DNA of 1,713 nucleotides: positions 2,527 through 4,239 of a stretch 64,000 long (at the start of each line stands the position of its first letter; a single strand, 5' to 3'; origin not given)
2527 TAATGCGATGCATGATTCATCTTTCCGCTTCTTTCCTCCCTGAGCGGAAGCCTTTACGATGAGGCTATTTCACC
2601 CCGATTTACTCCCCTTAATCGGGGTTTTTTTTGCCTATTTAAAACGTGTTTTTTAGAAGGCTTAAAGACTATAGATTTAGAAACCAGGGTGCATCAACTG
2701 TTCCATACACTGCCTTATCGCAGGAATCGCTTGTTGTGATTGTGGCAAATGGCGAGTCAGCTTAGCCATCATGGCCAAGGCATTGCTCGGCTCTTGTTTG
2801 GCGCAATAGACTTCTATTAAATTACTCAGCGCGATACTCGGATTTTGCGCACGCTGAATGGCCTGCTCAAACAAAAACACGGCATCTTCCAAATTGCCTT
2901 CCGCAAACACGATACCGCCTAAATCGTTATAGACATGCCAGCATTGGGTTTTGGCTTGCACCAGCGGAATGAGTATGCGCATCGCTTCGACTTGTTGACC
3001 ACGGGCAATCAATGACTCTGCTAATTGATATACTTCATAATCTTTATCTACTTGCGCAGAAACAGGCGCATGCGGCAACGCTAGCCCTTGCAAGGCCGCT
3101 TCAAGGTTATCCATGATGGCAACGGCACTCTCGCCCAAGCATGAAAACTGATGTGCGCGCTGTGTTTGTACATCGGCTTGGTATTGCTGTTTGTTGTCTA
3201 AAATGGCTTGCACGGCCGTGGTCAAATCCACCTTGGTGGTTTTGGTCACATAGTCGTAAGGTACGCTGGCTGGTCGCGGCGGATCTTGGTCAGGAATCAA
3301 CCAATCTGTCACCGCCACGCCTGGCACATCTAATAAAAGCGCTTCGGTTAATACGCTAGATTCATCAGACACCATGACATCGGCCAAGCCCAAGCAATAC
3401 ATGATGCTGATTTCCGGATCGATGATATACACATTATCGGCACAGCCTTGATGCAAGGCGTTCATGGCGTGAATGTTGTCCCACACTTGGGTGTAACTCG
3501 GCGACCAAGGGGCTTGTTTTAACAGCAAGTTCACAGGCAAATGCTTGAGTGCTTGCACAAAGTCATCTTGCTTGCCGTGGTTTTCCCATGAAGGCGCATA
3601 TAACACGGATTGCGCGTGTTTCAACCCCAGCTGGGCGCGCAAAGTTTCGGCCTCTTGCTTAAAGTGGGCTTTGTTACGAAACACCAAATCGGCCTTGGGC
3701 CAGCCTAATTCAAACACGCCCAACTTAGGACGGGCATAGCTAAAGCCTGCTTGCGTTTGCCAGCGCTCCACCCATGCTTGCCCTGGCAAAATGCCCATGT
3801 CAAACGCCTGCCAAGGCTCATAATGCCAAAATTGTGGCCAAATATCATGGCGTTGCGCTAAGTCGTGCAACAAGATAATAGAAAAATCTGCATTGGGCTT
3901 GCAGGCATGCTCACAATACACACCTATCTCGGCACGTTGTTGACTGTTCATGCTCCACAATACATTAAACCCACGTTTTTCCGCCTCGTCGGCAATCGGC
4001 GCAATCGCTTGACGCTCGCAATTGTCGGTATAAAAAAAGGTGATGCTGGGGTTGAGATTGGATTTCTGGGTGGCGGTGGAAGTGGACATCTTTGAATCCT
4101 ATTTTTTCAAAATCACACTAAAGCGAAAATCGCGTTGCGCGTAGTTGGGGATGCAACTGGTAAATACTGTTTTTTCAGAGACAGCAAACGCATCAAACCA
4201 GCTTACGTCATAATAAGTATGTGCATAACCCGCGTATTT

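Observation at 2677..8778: Complete phosphonate operon predicting a CMP-activated, methylated aminoethylphosphonate surface modification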

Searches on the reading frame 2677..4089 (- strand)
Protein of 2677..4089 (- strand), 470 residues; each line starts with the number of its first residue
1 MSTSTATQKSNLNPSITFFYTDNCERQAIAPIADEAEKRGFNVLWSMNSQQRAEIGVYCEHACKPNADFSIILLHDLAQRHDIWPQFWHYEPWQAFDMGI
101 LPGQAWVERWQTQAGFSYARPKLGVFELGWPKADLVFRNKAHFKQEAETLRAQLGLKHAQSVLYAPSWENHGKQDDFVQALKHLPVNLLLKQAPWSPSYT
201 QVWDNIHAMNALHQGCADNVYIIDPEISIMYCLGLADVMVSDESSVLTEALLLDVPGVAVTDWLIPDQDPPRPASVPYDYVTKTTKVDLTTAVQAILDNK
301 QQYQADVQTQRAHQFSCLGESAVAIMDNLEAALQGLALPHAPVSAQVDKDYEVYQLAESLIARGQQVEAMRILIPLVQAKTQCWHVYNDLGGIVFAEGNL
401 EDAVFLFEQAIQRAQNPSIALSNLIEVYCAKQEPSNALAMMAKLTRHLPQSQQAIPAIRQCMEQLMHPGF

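Call 4: search_protein_families(library=pfam, proteins=[window:2677-4089:-], max_evalue=0.01)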
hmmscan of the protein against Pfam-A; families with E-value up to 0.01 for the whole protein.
window:2677-4089:- (470 aa): 7 families
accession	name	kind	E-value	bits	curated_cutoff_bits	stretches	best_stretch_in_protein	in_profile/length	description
PF14559.12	TPR_19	-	2e-08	34.9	25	1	395-452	2-59/68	Tetratricopeptide repeat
PF04464.20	Glyphos_transf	-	1.5e-05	24.6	22.1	1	125-259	160-291/367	CDP-Glycerol:Poly(glycerophosphate) glycerophosphotransferase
PF22860.2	DUF7017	-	0.00037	20.9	27.5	1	351-460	2-114/141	Domain of unknown function (DUF7017)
PF13428.12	TPR_14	-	0.00039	21.3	23.5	0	388-425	5-42/44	Tetratricopeptide repeat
PF07719.23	TPR_2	-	0.0025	18.2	27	0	386-415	3-32/34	Tetratricopeptide repeat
PF00515.34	TPR_1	-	0.004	17.4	27.8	0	386-416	3-33/34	Tetratricopeptide repeat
PF13424.12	TPR_12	-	0.0069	17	30.1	0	386-415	47-76/77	Tetratricopeptide repeat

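Call 5: search_protein_families(library=ncbifam, proteins=[window:2677-4089:-], max_evalue=0.01)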
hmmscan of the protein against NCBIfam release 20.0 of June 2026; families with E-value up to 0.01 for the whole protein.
window:2677-4089:- (470 aa): 7 families
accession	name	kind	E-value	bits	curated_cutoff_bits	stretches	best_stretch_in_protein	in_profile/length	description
TIGR02917.1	PEP_TPR_lipo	equivalog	0.00019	19.4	312.2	1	352-445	738-830/899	XrtA/PEP-CTERM system TPR-repeat protein PrsT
NF046086.1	BFO_1060_trans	domain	0.00066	18.9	200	1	186-311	221-337/365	BFO_1060 family glycosyltransferase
NF052400.1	M48_BAM_BepA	equivalog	0.00075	18.4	570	1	345-464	302-421/483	beta-barrel assembly-enhancing protease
NF033920.0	C39_PA2778_fam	equivalog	0.0011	18.4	150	1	342-443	149-249/255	PA2778 family cysteine peptidase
TIGR02521.1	type_IV_pilW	equivalog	0.0012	18.5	154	1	381-452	132-203/234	type IV pilus biogenesis/stability protein PilW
NF040959.1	MamA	equivalog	0.0017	17.8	200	1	356-453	43-140/204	magnetosome protein MamA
NF008757.0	PRK11788.1-5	equivalog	0.0062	15.7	363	0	355-455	185-286/388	lipopolysaccharide assembly protein LapB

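Call 18: search_solved_structures(query=window:2677-4089:-, max_evalue=1)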
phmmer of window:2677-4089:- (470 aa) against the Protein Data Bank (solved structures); distinct sequences matched with E-value up to 1: 24.
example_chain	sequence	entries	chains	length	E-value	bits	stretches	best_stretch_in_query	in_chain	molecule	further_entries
5i9g_C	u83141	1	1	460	1.2e-12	50.5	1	356-442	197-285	pentatricopeptide repeat protein dPPR-U8C2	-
5i9f_A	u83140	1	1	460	4.8e-12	48.5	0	355-442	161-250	pentatricopeptide repeat protein dPPR-U10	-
5i9d_A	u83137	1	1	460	6.4e-12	48.1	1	349-443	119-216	pentatricopeptide repeat protein dPPR-U8A2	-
5i9h_A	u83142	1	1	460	1.7e-11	46.7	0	353-442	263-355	pentatricopeptide repeat protein dPPR-U8G2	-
6een_D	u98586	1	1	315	7.2e-07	31.4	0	359-425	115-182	Designer Pentatricopeptide Protein dPPR10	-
1w3b_A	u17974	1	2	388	2.1e-06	29.9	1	354-433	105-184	UDP-N-ACETYLGLUCOSAMINE--PEPTIDE N-ACETYLGLUCOSAMINYLTRANSFERASE 110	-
6eou_A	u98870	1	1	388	2.3e-06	29.8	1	354-433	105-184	UDP-N-acetylglucosamine--peptide N-acetylglucosaminyltransferase 110 kDa subunit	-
7yeh_B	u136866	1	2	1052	2.1e-05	26.6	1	354-433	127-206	UDP-N-acetylglucosamine--peptide N-acetylglucosaminyltransferase 110 kDa subunit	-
7yea_A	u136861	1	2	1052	2.1e-05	26.6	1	354-433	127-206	UDP-N-acetylglucosamine--peptide N-acetylglucosaminyltransferase 110 kDa subunit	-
7ntf_A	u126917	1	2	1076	2.1e-05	26.6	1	354-433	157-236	Isoform 1 of UDP-N-acetylglucosamine--peptide N-acetylglucosaminyltransferase 110 kDa subu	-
8qoy_A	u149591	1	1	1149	5.7e-05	25.2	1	126-320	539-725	TagF-like capsule polymerase Cps3D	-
6een_B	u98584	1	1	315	0.00024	23.1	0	356-425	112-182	Designer Pentatricopeptide Protein dPPR10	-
9qhb_A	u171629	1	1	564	0.00038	22.5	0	354-454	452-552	Engineered tetratricopeptide repeat protein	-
7obi_A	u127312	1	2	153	0.00043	22.3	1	386-455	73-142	CTPR-rv4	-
8ump_A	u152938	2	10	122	0.0013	20.7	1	374-459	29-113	T33-ml35-redesigned-TPR-domain-fold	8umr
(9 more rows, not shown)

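Call 46: find_homologous_proteins(query=window:2677-4089:-, max_evalue=0.00001)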
Query window:2677-4089:- (470 aa): 417 proteins with E <= 0.00001 among 8000 candidates; the best 120 are listed.
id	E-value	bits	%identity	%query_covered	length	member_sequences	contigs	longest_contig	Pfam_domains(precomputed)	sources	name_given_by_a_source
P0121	0.0e+0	1086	100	100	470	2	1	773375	PF14559.13,PF04464.21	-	-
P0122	3.8e-211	720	67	98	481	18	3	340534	-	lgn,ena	-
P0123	6.4e-210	716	67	96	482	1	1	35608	PF04464.21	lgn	-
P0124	3.7e-209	713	66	99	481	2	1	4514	PF04464.21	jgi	jgi:hypothetical protein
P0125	5.4e-208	709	66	99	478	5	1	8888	-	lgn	-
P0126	6.8e-207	706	67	96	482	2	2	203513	PF04464.21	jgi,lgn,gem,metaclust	metaclust:\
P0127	1.0e-206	705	66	97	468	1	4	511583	PF04464.21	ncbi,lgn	-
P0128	1.1e-204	699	66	99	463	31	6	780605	PF14559.13,PF04464.21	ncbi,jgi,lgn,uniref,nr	ncbi:tetratricopeptide repeat protein [Methylophilus sp. Leaf414]|jgi:tetratricopeptide (TPR) repeat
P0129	4.1e-202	690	65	98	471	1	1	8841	-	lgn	-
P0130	1.7e-200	685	64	96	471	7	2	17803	PF14559.13,PF13431.13,PF04464.21,PF07719.24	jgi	jgi:tetratricopeptide (TPR) repeat protein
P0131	5.2e-200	683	65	96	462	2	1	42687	PF14559.13,PF04464.21,PF07719.24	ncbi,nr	ncbi:MAG: tetratricopeptide repeat protein [Methylotenera sp.]|nr:tetratricopeptide repeat protein [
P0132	8.2e-200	682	63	99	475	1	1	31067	-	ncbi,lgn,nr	ncbi:MAG: hypothetical protein Q8Q76_09020 [Methylotenera sp.]|nr:hypothetical protein [Methylotener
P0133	1.4e-199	682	65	96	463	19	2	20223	PF14559.13,PF04464.21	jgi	jgi:tetratricopeptide (TPR) repeat protein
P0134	9.8e-199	679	64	96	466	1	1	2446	PF04464.21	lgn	-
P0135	2.8e-198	677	63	99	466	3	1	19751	PF14559.13,PF04464.21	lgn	-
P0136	7.3e-198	676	65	96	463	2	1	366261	PF14559.13,PF04464.21,PF07719.24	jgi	jgi:tetratricopeptide (TPR) repeat protein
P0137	1.8e-197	675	63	99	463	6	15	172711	PF14559.13,PF04464.21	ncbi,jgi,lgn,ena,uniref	ncbi:tetratricopeptide repeat protein [Methylophilus sp. 'Pure River']|uniref:tetratricopeptide repe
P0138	6.1e-197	673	64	99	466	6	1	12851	PF14559.13,PF04464.21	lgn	-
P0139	8.8e-197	672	64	96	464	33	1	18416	PF14559.13,PF04464.21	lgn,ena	-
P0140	2.3e-196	671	62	99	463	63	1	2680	PF14559.13,PF04464.21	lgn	-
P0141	5.7e-195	666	63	99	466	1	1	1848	PF04464.21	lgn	-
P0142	2.2e-194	665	62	99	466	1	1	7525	PF14559.13,PF04464.21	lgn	-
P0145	1.6e-192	658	62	99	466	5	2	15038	PF14559.13,PF04464.21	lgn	-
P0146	1.8e-189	648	60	98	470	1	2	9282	PF14559.13,PF04464.21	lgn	-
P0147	2.0e-189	648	61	99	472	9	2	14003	PF14559.13,PF04464.21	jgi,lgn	jgi:tetratricopeptide (TPR) repeat protein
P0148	2.0e-185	635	60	96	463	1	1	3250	PF14559.13,PF04464.21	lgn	-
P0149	2.0e-185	635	58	99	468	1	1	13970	PF14559.13,PF04464.21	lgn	-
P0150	8.1e-183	626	61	96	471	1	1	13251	PF14559.13,PF00515.35,PF04464.21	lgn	-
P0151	2.4e-174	598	58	97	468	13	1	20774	PF04464.21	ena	-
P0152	2.4e-172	592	57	97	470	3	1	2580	PF04464.21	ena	-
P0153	2.9e-170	585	56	100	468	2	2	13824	PF04464.21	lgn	-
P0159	2.1e-158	546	55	94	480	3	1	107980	PF13428.13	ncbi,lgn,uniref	ncbi:MAG: hypothetical protein ACK4FZ_13205 [Vogesella sp.]|uniref:hypothetical protein n=1 Tax=Voge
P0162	4.9e-150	518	50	96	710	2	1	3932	PF13847.13,PF13649.13,PF08241.19,PF08242.19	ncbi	-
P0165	1.8e-145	503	50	95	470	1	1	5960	PF04464.21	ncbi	-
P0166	4.5e-138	479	47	95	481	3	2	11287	PF04464.21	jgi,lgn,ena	-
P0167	1.8e-134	467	46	96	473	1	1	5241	PF23914.2,PF04464.21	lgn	-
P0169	3.9e-128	446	56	76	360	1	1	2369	PF04464.21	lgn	-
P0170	3.5e-125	436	58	70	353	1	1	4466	PF04464.21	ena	-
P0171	5.9e-125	436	57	70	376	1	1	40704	PF04464.21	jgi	jgi:hypothetical protein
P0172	6.0e-120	419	54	70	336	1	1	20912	PF04464.21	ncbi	-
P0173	7.9e-120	419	55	71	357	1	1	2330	PF04464.21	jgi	jgi:hypothetical protein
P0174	1.2e-119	418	56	70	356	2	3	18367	PF04464.21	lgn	-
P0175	6.1e-119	416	57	67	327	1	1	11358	PF04464.21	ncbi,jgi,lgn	jgi:hypothetical protein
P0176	8.7e-119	415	55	71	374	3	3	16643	PF04464.21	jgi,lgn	-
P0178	2.1e-118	414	56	70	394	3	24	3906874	PF04464.21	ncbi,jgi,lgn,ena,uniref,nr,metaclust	ncbi:MAG: hypothetical protein AW09_000234 [Candidatus Accumulibacter phosphatis]|jgi:hypothetical p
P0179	2.6e-118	414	54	70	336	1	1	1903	PF04464.21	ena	-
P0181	6.4e-118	412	56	70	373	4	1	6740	PF04464.21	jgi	-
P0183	9.0e-118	412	55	71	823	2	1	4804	PF00069.32,PF04464.21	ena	-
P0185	2.7e-117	410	55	70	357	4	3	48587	PF04464.21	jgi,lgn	jgi:hypothetical protein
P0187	2.9e-116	407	53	72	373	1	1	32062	PF04464.21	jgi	jgi:hypothetical protein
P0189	1.3e-115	405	54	69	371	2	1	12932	PF04464.21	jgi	-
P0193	2.5e-113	397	51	70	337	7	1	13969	PF04464.21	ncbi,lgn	-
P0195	5.8e-113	396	55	67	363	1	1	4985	PF04464.21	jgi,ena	-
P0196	2.9e-112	394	52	69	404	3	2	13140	PF04464.21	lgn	-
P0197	4.0e-112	393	54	70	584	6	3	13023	PF13847.13,PF13649.13,PF08241.19,PF08242.19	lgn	-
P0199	9.4e-112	392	52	70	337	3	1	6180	PF04464.21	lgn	-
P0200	9.7e-112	392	56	68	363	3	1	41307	PF04464.21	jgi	jgi:hypothetical protein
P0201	1.5e-111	391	54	68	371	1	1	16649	PF04464.21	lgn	-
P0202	2.2e-111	391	53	69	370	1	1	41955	PF04464.21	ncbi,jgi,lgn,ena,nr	ncbi:MAG: hypothetical protein DRQ51_04330 [Gammaproteobacteria bacterium]|nr:MAG: hypothetical prot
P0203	5.6e-111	390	53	68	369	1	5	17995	PF04464.21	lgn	-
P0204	8.2e-111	389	50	77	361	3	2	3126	PF04464.21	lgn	-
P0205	1.3e-110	388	55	67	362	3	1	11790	PF04464.21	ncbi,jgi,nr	ncbi:MAG: hypothetical protein DSZ28_06850 [Thiothrix sp.]|nr:MAG: hypothetical protein DSZ28_06850 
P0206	1.6e-110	388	50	71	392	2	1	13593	PF04464.21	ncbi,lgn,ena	-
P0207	3.5e-110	387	54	69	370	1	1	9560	PF04464.21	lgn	-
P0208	1.1e-109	385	52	70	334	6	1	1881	PF04464.21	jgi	-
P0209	1.6e-109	385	53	70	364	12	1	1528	PF04464.21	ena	-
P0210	1.6e-109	385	52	70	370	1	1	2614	PF04464.21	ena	-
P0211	3.1e-109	384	50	71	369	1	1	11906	PF04464.21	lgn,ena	-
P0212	1.4e-108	382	53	70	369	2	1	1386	PF04464.21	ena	-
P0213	2.0e-108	381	52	70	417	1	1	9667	PF04464.21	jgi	jgi:hypothetical protein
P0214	5.6e-108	380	53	67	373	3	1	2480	PF04464.21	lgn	-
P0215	7.6e-108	379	51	70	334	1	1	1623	PF04464.21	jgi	jgi:hypothetical protein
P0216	1.2e-107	379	45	81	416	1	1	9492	PF14559.13,PF13414.13,PF13432.13,PF04464.21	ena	-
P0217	1.7e-106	375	51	70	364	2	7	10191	PF04464.21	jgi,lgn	-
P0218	2.8e-106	374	50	71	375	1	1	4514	PF04464.21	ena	-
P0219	3.0e-106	374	45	79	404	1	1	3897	PF04464.21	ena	-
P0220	3.4e-106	374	47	77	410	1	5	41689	PF04464.21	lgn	-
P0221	3.6e-106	374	52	70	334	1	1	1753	PF04464.21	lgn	-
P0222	3.8e-106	374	51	70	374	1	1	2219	PF04464.21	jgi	-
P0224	6.0e-105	370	51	71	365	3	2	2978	PF04464.21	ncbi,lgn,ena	-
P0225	2.7e-103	364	51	67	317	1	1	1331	PF04464.21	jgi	jgi:hypothetical protein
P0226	5.0e-103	363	49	69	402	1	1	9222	PF04464.21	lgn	-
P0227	7.7e-103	363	51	67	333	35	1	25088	PF04464.21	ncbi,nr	ncbi:CDP-glycerol glycerophosphotransferase family protein [Planktomarina sp.]|nr:CDP-glycerol glyce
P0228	1.3e-102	362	56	60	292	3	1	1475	PF04464.21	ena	-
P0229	9.3e-102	359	48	71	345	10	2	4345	PF04464.21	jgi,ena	-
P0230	1.1e-101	359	45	77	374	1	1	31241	PF04464.21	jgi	jgi:hypothetical protein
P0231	3.3e-101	357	49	69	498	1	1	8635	PF22674.3,PF04464.21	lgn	-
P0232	4.4e-99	350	50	70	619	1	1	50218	PF04464.21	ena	-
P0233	1.4e-98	349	49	70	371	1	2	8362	PF04464.21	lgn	-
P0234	1.6e-98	349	50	68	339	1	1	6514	PF04464.21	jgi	jgi:hypothetical protein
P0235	1.7e-98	348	45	74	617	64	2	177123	PF04464.21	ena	-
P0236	2.4e-98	348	53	68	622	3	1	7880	PF04464.21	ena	-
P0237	5.0e-98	347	51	68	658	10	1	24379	PF04464.21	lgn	-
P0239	1.4e-97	345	51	70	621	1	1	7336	PF04464.21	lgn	-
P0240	1.6e-97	345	53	67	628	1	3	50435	PF04464.21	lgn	-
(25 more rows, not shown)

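Call 50: search_solved_structures(query=A2, max_evalue=1, show_alignments=2)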
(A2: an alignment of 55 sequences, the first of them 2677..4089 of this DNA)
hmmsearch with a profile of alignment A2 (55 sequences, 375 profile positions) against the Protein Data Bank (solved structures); distinct sequences matched with E-value up to 1: 9.
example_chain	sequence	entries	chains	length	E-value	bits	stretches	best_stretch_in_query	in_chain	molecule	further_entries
8qoy_A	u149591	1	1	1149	1.9e-08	37.1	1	122-324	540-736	TagF-like capsule polymerase Cps3D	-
3l7m_A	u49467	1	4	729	1.1e-06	31.3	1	120-252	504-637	Teichoic acid biosynthesis protein F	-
3l7j_A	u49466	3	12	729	1.6e-06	30.7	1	120-252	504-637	Teichoic acid biosynthesis protein F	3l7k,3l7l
3l7i_A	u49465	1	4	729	1.6e-06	30.7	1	120-252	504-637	Teichoic acid biosynthesis protein F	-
8va1_A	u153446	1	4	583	0.0044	19.4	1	120-322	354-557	Teichoic acid ribitol-phosphate polymerase TarL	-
2jky_A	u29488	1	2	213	0.06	15.7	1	26-94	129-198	HYPOXANTHINE-GUANINE PHOSPHORIBOSYLTRANSFERASE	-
2jkz_A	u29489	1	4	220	0.063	15.6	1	26-94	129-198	HYPOXANTHINE-GUANINE PHOSPHORIBOSYLTRANSFERASE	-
2xbu_A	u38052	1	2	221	0.064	15.6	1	26-94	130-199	HYPOXANTHINE-GUANINE PHOSPHORIBOSYLTRANSFERASE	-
4neq_A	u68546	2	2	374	0.82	11.9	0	197-300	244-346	UDP-N-acetylglucosamine 2-epimerase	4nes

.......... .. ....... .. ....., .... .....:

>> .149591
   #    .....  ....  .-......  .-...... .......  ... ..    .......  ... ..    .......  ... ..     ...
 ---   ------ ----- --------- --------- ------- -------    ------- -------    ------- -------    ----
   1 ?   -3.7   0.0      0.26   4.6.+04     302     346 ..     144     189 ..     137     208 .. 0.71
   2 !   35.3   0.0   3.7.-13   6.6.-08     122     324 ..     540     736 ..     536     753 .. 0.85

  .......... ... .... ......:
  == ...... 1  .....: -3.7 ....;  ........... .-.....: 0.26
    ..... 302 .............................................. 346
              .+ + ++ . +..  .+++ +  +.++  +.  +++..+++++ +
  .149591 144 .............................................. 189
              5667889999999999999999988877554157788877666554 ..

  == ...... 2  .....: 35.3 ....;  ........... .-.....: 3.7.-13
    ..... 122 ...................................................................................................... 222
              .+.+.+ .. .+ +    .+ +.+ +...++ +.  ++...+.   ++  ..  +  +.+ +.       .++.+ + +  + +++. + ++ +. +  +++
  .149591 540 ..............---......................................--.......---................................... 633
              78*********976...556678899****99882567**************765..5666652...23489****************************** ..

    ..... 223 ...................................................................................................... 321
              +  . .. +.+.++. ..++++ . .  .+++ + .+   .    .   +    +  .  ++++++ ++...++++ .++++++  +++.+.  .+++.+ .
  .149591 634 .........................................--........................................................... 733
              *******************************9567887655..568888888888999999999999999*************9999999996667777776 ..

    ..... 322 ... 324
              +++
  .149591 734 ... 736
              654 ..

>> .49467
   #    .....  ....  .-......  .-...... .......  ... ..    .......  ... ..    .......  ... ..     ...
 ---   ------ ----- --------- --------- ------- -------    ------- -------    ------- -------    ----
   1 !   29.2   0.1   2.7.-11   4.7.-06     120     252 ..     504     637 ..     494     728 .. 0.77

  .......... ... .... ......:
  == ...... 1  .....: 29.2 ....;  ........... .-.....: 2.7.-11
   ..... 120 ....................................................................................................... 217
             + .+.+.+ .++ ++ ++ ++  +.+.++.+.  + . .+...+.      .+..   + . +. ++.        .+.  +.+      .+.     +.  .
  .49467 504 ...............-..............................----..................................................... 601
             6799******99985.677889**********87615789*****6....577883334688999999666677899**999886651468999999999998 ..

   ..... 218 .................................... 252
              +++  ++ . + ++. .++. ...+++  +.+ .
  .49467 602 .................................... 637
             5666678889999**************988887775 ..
